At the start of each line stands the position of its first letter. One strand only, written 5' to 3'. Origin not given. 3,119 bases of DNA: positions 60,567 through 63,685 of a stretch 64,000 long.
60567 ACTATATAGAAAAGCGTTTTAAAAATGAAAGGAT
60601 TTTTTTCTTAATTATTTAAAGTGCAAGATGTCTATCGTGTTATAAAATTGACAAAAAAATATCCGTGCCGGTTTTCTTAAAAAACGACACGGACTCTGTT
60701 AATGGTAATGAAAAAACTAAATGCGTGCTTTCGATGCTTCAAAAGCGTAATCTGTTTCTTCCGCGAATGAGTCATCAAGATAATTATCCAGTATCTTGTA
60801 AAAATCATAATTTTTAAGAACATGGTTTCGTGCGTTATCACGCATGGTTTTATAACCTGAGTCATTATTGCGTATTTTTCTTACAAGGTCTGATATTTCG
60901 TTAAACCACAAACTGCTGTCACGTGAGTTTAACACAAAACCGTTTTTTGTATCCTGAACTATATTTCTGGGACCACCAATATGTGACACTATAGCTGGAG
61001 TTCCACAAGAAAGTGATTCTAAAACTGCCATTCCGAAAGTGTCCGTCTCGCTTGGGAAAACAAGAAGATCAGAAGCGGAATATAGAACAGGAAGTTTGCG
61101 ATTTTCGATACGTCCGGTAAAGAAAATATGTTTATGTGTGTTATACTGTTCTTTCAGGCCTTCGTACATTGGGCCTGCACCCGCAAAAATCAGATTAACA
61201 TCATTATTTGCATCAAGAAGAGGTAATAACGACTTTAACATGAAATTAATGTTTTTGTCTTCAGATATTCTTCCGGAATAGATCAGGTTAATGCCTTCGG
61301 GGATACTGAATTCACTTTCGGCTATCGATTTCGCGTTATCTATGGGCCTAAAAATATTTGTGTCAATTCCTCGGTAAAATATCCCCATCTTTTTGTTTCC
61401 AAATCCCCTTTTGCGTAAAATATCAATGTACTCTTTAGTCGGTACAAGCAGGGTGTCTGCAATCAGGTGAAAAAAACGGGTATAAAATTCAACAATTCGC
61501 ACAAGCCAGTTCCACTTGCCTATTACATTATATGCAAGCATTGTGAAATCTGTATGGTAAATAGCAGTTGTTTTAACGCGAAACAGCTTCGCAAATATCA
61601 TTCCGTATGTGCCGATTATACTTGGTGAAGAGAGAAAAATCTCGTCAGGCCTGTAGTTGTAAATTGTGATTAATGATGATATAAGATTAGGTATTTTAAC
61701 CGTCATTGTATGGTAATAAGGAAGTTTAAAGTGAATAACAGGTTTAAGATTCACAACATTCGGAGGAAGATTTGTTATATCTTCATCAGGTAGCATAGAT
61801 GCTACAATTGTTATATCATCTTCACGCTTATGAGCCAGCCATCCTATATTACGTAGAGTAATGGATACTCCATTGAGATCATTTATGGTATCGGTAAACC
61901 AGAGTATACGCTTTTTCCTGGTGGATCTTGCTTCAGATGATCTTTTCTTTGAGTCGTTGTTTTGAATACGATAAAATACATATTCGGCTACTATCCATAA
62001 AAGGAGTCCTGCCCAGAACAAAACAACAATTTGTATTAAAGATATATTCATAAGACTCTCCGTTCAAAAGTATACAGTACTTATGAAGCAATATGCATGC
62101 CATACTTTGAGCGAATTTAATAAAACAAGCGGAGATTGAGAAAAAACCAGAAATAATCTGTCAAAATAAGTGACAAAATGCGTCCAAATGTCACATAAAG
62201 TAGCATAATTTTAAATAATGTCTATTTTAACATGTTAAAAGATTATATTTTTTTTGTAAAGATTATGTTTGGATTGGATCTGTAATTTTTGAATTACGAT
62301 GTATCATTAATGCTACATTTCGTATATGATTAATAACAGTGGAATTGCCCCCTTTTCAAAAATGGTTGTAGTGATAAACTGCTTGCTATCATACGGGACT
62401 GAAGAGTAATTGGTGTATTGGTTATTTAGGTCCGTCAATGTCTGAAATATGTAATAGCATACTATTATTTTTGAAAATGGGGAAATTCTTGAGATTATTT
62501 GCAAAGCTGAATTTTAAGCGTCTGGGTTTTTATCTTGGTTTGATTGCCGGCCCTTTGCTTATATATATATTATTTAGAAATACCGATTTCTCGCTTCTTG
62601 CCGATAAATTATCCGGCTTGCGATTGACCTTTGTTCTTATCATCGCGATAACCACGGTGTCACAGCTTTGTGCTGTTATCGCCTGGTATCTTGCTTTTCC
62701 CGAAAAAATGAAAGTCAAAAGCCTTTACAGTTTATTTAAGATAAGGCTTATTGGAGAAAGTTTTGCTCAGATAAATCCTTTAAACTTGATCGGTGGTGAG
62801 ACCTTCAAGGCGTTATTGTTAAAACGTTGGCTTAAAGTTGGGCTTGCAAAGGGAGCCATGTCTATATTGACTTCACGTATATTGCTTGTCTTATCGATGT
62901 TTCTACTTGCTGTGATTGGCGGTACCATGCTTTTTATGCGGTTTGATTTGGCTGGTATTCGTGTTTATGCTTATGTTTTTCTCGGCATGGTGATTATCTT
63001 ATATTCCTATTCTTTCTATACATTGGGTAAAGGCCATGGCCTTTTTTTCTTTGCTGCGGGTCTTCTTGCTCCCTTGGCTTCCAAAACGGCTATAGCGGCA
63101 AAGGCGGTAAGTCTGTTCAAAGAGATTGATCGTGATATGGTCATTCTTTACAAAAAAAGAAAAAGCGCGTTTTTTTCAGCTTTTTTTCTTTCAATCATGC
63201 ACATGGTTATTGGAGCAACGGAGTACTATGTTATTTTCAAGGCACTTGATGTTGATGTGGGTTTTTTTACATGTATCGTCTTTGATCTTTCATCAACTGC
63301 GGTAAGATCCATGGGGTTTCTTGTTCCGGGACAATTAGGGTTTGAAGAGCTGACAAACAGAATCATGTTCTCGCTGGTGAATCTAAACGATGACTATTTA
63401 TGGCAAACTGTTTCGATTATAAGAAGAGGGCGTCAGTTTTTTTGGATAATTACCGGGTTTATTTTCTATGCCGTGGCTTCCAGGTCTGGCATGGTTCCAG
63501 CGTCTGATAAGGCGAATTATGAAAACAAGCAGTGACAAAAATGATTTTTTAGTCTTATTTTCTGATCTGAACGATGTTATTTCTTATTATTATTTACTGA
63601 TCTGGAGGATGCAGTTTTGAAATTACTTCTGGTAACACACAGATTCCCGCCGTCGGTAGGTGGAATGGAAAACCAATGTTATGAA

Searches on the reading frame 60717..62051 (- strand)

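Call 66: search_protein_families(library=pfam, proteins=[window:60717-62051:-], max_evalue=0.001)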
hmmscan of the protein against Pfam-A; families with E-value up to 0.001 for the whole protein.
window:60717-62051:- (444 aa): 5 families
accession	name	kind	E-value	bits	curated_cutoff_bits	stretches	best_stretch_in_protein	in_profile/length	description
PF00534.26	Glycos_transf_1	-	6.5e-31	107.6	26.4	1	254-409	16-171/172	Glycosyl transferases group 1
PF13692.12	Glyco_trans_1_4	-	2.4e-27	96.4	27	1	255-390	3-140/142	Glycosyl transferases group 1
PF13439.12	Glyco_transf_4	-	2e-11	44.7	28.5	1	60-232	2-169/170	Glycosyltransferase Family 4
PF20706.3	GT4-conflict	-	1.3e-05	24.8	26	1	321-368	276-323/385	Family 4 Glycosyltransferase in conflict systems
PF13524.12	Glyco_trans_1_2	-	2.5e-05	24.7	25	1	280-425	10-143/144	Glycosyl transferase-like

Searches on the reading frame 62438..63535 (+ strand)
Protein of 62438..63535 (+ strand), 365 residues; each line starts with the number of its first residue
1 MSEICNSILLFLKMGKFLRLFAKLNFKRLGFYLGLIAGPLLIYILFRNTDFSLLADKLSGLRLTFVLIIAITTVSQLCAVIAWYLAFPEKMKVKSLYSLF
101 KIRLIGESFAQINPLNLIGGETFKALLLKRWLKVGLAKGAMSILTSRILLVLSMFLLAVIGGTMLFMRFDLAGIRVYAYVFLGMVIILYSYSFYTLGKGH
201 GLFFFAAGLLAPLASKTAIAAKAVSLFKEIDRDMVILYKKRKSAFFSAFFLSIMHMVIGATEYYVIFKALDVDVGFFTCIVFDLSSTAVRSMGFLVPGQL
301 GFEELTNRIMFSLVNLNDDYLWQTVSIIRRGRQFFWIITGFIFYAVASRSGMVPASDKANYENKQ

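Call 66: search_protein_families(library=pfam, proteins=[window:62438-63535:+], max_evalue=0.001)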
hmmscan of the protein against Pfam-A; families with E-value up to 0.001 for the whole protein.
window:62438-63535:+ (365 aa): 1 family
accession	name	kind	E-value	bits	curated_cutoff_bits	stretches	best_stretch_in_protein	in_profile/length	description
PF03706.18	LPG_synthase_TM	-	2.3e-14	54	33.4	1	33-334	3-295/302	Lysylphosphatidylglycerol synthase TM region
